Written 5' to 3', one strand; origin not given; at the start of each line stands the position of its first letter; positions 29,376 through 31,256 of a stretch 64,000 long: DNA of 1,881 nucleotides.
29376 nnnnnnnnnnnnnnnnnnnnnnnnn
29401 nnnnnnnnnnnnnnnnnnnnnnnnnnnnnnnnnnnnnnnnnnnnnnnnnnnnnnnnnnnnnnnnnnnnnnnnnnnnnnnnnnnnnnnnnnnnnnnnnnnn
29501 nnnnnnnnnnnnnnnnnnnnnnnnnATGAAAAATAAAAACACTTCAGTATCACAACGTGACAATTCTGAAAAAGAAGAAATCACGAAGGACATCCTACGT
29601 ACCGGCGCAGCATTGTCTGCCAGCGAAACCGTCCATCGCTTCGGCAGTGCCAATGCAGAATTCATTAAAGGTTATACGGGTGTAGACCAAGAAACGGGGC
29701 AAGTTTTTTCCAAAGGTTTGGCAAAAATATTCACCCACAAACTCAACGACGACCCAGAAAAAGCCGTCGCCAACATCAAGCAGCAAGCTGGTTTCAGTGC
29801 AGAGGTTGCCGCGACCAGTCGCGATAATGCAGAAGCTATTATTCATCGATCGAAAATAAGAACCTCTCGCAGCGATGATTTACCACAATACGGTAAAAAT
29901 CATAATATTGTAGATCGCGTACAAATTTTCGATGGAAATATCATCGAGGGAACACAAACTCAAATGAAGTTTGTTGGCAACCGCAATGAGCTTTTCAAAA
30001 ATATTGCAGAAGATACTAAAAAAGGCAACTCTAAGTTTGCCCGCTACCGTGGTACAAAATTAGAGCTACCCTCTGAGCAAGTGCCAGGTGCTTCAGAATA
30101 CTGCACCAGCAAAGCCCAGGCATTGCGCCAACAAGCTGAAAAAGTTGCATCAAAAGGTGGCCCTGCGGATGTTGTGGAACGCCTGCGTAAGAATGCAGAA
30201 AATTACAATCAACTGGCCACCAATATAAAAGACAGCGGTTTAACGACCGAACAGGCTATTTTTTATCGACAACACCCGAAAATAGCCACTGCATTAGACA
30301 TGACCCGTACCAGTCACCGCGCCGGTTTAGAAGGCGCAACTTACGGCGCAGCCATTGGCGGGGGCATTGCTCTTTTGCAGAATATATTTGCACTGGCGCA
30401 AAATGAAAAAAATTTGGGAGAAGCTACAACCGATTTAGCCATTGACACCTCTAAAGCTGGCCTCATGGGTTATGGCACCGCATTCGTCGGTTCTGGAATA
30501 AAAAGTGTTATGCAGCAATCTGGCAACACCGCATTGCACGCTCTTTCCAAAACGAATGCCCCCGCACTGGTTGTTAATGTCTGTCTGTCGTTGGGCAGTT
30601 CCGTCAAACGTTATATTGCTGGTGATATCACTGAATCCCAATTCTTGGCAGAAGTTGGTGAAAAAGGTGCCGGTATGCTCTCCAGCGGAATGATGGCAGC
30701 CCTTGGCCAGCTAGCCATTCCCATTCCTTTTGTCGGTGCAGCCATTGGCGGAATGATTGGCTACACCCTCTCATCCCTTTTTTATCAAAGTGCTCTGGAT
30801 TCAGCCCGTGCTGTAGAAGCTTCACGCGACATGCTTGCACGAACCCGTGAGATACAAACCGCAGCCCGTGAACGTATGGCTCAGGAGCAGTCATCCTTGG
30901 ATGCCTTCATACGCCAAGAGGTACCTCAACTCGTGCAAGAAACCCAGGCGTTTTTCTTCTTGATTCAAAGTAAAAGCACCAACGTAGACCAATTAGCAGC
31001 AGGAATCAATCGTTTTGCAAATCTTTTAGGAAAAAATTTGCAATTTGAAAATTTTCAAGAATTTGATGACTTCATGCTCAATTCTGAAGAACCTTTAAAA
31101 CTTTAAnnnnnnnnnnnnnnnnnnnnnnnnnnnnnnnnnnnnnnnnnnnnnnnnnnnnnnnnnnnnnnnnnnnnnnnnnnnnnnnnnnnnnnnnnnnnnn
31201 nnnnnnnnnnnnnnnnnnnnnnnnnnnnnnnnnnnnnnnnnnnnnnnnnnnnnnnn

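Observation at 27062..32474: Candidate undescribed system: WYL - SHOCT - three helical membrane-type proteins - YkgJ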

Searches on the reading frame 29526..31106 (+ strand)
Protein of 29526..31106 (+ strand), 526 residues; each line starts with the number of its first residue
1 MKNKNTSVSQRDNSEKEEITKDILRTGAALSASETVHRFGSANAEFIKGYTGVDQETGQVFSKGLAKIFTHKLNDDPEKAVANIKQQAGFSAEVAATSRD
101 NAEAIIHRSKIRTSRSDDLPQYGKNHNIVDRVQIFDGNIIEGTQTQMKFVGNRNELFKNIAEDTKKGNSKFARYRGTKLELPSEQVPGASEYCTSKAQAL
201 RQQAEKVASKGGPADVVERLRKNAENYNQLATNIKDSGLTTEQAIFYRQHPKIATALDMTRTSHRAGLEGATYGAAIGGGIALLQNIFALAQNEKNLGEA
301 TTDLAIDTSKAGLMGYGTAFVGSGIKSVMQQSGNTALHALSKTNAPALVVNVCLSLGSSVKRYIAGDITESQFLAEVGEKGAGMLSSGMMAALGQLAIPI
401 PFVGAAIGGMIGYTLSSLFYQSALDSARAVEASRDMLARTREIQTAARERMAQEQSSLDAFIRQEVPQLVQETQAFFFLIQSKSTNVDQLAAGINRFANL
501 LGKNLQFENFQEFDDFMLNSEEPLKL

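Call 3: search_protein_families(library=pfam, proteins=[window:29526-31106:+], max_evalue=1)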
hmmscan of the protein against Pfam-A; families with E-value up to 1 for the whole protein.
window:29526-31106:+ (526 aa): 3 families
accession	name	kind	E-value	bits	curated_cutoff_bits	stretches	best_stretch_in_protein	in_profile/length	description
PF22456.1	PqqF-like_C_4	-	0.008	16.7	27.5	1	470-514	31-75/100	PQQ synthase PqqF-like, C-terminal lobe domain 4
PF11998.13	DUF3493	-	0.017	15.7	27.1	1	273-316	28-73/79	Low psii accumulation1 / Rep27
PF16655.11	PhoD_N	-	0.13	13.3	30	0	206-252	33-79/90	PhoD-like phosphatase, N-terminal domain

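Call 4: search_protein_families(library=padloc, proteins=[window:29526-31106:+], max_evalue=1)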
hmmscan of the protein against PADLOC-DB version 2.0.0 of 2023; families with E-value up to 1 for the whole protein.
window:29526-31106:+ (526 aa): 3 families
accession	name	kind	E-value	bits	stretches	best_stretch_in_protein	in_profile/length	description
PDLC04409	PDC-M09B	-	6.4e-20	69.2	1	73-477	54-440/480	-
PDLC04408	PDC-M09B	-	1.8e-12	44.6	1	217-468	199-439/486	-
PDLC00380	SduA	-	0.014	11.9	1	432-513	226-306/480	DUF4263 domain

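Call 5: search_protein_families(library=ncbifam, proteins=[window:29526-31106:+], max_evalue=1)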
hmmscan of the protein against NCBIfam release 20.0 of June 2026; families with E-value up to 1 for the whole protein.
window:29526-31106:+ (526 aa): 3 families
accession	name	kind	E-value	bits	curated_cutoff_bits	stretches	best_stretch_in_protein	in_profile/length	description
NF047982.1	T4SS_WalE1_fam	subfamily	0.024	13.6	90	1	108-171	139-203/486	actin-bundling T4SS effector WalE1 family protein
NF053524.1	thylo_ssl2009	equivalog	0.044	14.5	58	1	403-464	13-73/90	ssl2009 family thylakoid membrane protein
NF010013.0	PRK13487.1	equivalog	0.24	10.8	223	1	15-103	101-186/201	chemoreceptor glutamine deamidase CheD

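Call 14: find_homologous_proteins(query=window:29526-31106:+)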
Query window:29526-31106:+ (526 aa): 644 proteins with E <= 0.001 among 8000 candidates; the best 120 are listed.
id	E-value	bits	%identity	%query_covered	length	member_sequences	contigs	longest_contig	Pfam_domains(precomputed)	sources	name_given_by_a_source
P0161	0.0e+0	1093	96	100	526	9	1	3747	-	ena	-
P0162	6.2e-288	973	86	100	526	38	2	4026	-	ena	-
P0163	1.4e-261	886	77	100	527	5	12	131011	-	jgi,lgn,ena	-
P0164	5.5e-221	753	67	100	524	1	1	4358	-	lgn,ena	-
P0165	8.3e-220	749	67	100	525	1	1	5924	-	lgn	-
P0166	8.6e-220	749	67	98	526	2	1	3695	-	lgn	-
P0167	4.1e-219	746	66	100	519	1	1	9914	-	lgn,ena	-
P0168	9.8e-218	742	68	98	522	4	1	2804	-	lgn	-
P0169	1.0e-217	742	68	98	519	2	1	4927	-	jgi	-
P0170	8.2e-216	736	67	97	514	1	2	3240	-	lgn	-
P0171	1.3e-215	735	67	97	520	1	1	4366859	-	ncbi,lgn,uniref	ncbi:hypothetical protein [Methylomicrobium lacus]|uniref:hypothetical protein n=1 Tax=Methylomicrob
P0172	1.0e-214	732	66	100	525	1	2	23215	-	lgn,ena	-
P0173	1.5e-214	731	66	100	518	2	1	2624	-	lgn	-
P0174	8.8e-214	729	60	97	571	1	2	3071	-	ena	-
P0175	2.8e-213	727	60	99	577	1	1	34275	-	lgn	-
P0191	8.9e-208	709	66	96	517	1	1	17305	PF26373.1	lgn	-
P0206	1.7e-205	702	59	99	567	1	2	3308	PF22554.2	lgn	-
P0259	4.7e-200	684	58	97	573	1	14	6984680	PF26373.1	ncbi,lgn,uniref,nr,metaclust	ncbi:TPA: hypothetical protein N2C02_006472 [Pseudomonas aeruginosa]|uniref:hypothetical protein n=1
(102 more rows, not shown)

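Call 15: search_protein_families(library=pfam, proteins=[P0191, P0206, P0259], max_evalue=1)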
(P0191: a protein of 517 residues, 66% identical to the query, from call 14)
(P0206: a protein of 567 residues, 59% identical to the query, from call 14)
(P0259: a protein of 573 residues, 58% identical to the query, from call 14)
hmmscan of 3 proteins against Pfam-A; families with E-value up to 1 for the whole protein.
P0191 (517 aa): 3 families
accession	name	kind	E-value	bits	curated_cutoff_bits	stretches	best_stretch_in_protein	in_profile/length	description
PF22554.1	Chap-C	-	0.053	14.7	27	1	183-227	42-86/91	TY-Chap C-terminal domain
PF14362.11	DUF4407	-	0.54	9.9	31.3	1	395-474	89-167/297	Domain of unknown function (DUF4407)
PF13488.11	Gly-zipper_Omp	-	0.93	9.9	25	0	394-404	30-40/46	Glycine zipper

P0206 (567 aa): 1 family
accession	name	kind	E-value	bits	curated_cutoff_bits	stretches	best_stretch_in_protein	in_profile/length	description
PF22554.1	Chap-C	-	1.1e-05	26.5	27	2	189-226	42-79/91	TY-Chap C-terminal domain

P0259 (573 aa): 2 families
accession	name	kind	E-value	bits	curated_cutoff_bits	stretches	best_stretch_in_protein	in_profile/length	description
PF25605.1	Phage_80a_gp11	-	0.14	12.9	27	0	180-203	18-41/76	Phage 80a gp11 protein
PF21983.2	NikA-like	-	0.17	12.5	27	1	220-275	15-65/72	Mobilization protein NikA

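Call 21: search_solved_structures(query=A2, max_evalue=10)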
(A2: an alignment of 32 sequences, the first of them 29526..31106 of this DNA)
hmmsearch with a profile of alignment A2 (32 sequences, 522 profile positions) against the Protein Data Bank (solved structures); distinct sequences matched with E-value up to 10: 4.
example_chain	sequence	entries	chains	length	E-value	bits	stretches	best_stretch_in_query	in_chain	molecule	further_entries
1dhn_A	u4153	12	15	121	0.46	12.4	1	110-181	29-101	7,8-DIHYDRONEOPTERIN ALDOLASE | Dihydroneopterin aldolase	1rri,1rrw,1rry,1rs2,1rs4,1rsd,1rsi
9wq2_B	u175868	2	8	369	0.9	11.4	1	96-170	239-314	2-methylthioadenine synthetase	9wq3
8pum_A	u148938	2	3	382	2.2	10.1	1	54-85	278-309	L-threonine aldolase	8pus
9q1l_C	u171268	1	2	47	7.9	8.3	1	179-202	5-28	Vicilin Jug r 2.0102 hairpinin alpha 4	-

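Call 35: predict_structure(alignment_id=A2)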
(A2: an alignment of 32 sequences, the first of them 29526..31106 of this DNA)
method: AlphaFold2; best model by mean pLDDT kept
length: 526 residues; sequences in the alignment: 32
mean_pLDDT: 64.5   pTM: 0.52
mean pLDDT of the five models: 64.5, 63.6, 63.3, 62.2, 50.9
residues with pLDDT >= 90: 10; 70-90: 193; 50-70: 246; < 50: 77
segments of 3 or more residues with pLDDT < 50: 1-11, 385-437, 520-526
pLDDT, mean of each block of 10 residues (from residue 1): 38 55 59 74 82 74 68 61 64 77 83 77 61 73 53 74 71 65 61 88 91 87 86 66 71 77 75 65 61 69 67 66 72 67 63 59 55 55 47 33 29 35 41 48 65 70 71 74 67 69 55 56 40
secondary structure, 60 per line:
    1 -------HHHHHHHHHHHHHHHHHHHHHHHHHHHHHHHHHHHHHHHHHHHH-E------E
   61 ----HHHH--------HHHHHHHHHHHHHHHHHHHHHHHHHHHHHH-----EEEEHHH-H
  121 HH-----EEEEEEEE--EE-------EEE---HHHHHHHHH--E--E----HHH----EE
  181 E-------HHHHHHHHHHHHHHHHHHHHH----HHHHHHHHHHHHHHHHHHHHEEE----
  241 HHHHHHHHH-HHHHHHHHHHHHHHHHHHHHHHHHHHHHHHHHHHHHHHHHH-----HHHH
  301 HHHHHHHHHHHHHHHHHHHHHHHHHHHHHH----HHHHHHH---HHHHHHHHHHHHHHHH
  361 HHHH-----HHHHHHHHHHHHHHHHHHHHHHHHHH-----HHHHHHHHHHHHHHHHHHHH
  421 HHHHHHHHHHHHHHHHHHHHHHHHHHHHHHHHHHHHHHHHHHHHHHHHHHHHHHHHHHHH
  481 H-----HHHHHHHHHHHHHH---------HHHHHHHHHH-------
elements in order: H8-51 H65-68 H77-106 E112-115 E128-135 E147-149 H153-161 E179-181 H189-209 H214-233 E234-236 H241-249 H251-291 H297-330 H335-341 H345-364 H370-395 H401-481 H487-500 H510-519

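Call 40: fold_search(model_id=the predicted structure, library=pdb)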
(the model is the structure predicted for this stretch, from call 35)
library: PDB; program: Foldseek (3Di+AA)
matches with E <= 10: 81; with E <= 0.001: 0
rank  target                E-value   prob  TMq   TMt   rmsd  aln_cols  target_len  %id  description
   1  8cwy_A                4.7e-01  0.12  0.12  0.13  29.6       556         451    9  Accurate computational design of genetically encoded 3D protein crystals (released 2023-11-01)
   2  9mg8_A                4.9e-01  0.11  0.11  0.15  30.9       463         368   12  Crystal Structure of b-iTHR-110 (released 2025-12-17)
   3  6qti_A                1.0e+00  0.07  0.11  0.07  23.6       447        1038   11  Structure of ovine transhydrogenase in the presence of NADP+ in a "double face-down" conformation (released 2019-08-28)
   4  8e0n_D                1.8e+00  0.14  0.08  0.23  24.9       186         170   15  Homotrimeric variant of tcTRP9, BGL18 (released 2023-04-12)
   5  4knh_A                2.0e+00  0.04  0.10  0.07  25.9       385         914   11  Structure of the Chaetomium thermophilum adaptor nucleoporin Nup192 N-terminal domain (released 2014-02-05)
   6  9exz_C                2.4e+00  0.04  0.09  0.08  30.6       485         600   10  Efficient and scalable protein design using a relaxed sequence space (released 2024-10-16)
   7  7uw5_A                2.4e+00  0.03  0.11  0.08  34.3       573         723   13  EcMscK G924S mutant in a closed conformation (released 2022-11-23)
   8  6zbf_A                2.6e+00  0.05  0.13  0.13  30.5       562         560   12  Merozoite surface protein 1 (MSP-1) from Plasmodium falciparum, alternative conformation 3 (released 2021-05-19)
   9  8e73_AK               2.8e+00  0.30  0.16  0.44   7.6       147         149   13  Vigna radiata supercomplex I+III2 (full bridge) (released 2023-01-11)
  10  5cwn                  2.9e+00  0.08  0.10  0.19  21.8       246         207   11  Crystal structure of de novo designed helical repeat protein DHR71 (released 2015-12-16)
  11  8fvz_A                3.1e+00  0.03  0.10  0.12  24.5       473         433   12  PiPT Y150A (released 2024-01-03)
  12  9or5_A                3.3e+00  0.04  0.09  0.05  33.5       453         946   12  Cryo-EM structure of rat TRPM1 in the apo state (released 2026-04-01)
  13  8u7d_A                3.3e+00  0.01  0.07  0.05  25.8       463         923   12  R399A mutant of sea urchin SLC9C1 at pH 6 in Na+ - Relaxed state (released 2025-03-26)
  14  6xns_D                3.6e+00  0.07  0.12  0.16  26.6       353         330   12  C3_crown-05 (released 2020-12-23)
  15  9f6n                  3.6e+00  0.02  0.10  0.11  30.7       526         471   10  Human divalent metal transporter 1 (DMT1/SLC11A2) in complex with manganese, in an occluded state (released 2024-11-27)
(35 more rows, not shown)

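Call 78: fold_search(model_id=the predicted structure, library=viral)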
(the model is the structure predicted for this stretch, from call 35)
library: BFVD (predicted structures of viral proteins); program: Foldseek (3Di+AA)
matches with E <= 10: 203; with E <= 0.001: 0
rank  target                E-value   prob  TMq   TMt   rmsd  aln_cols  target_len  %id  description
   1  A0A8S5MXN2            9.8e-02  0.20  0.13  0.08  26.5       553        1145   11  Tail tape measure protein [Siphoviridae sp. ctM4P7]
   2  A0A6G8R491            1.6e-01  0.25  0.16  0.07  45.4       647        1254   13  (no name in the UniProt tables at hand)
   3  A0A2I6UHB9            1.7e-01  0.18  0.13  0.09  39.8       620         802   10  (no name in the UniProt tables at hand)
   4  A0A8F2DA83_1          2.9e-01  0.09  0.09  0.07  33.7       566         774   13  Tape measure protein [Gordonia phage VanLee]
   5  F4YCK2                3.1e-01  0.10  0.11  0.07  31.9       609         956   11  (no name in the UniProt tables at hand)
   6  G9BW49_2              3.3e-01  0.16  0.14  0.10  50.2       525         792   12  (no name in the UniProt tables at hand)
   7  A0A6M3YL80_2          3.4e-01  0.07  0.09  0.05  69.1       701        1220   10  (no name in the UniProt tables at hand)
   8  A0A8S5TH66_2          3.7e-01  0.10  0.12  0.09  32.4       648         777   12  Tail tape measure [Siphoviridae sp. ctTfn5]
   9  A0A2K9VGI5            3.9e-01  0.09  0.12  0.10  34.3       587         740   14  (no name in the UniProt tables at hand)
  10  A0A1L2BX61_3          4.3e-01  0.20  0.16  0.08  38.1       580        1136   10  Tape measure protein [Nodularia phage vB_NpeS-2AV2]
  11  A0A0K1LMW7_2          5.1e-01  0.10  0.14  0.09  33.2       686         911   14  Tape measure protein [Caulobacter phage Seuss]
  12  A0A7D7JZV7            5.4e-01  0.15  0.13  0.12  36.1       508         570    9  (no name in the UniProt tables at hand)
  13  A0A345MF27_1          5.6e-01  0.06  0.10  0.07  52.3       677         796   12  Tape measure protein [Mycobacterium phage Ryadel]
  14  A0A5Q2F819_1          5.6e-01  0.06  0.08  0.05  41.5       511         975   13  Tape measure protein [Gordonia phage Sixama]
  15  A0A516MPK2            5.9e-01  0.09  0.12  0.11  26.5       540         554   11  (no name in the UniProt tables at hand)
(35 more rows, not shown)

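Call 90: search_protein_families(library=phrogs, proteins=[window:29526-31106:+], max_evalue=1)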
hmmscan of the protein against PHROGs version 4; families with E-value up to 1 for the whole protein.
window:29526-31106:+ (526 aa): 2 families
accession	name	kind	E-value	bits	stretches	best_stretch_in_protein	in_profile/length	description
phrog_9523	-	unknown function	0.11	13.2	0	200-230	23-52/69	-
phrog_11867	-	unknown function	0.16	12.9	1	190-260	36-102/115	-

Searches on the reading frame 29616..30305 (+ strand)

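Call 61: search_protein_families(library=pfam, proteins=[window:29616-30305:+], max_evalue=10)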
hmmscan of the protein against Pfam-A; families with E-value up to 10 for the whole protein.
window:29616-30305:+ (230 aa): 1 family
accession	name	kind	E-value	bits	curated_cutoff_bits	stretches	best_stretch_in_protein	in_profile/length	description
PF03786.19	UxuA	-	0.15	11.2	23.7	1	46-132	12-96/352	D-mannonate dehydratase (UxuA)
